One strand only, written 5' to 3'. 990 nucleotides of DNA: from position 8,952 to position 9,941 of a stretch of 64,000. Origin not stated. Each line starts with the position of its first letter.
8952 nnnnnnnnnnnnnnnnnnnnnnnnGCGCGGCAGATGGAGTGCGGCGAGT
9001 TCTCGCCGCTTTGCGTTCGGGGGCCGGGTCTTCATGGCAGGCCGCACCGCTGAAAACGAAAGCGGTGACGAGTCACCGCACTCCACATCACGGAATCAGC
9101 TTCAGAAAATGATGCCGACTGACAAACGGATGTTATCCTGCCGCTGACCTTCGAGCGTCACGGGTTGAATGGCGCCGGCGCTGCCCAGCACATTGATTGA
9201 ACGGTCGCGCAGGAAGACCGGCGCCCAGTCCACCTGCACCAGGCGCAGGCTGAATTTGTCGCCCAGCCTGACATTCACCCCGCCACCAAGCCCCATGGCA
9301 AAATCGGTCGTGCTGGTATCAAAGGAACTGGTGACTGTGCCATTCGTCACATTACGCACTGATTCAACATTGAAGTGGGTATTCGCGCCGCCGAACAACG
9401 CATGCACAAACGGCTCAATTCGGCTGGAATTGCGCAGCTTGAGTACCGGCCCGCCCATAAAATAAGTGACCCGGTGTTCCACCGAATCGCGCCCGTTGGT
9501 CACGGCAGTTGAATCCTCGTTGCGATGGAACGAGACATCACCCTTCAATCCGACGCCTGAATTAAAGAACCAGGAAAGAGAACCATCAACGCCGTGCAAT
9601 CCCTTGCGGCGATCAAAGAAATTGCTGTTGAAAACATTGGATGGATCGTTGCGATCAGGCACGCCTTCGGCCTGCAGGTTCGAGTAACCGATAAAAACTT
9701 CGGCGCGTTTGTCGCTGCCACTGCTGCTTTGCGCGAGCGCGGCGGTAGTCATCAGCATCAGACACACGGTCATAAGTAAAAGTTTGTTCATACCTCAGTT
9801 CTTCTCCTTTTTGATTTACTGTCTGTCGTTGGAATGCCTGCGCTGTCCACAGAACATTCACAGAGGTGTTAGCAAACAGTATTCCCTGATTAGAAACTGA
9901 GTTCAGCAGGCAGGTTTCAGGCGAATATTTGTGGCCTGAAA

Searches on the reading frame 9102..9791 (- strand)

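Call 22: search_protein_families(library=pfam, proteins=[window:9102-9791:-], max_evalue=0.001)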
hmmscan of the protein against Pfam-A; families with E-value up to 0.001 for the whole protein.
window:9102-9791:- (229 aa): 1 family
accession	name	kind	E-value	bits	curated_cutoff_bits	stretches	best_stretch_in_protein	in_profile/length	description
PF13505.12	OMP_b-brl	-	9.4e-11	42.6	28.7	1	9-184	4-148/175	Outer membrane protein beta-barrel domain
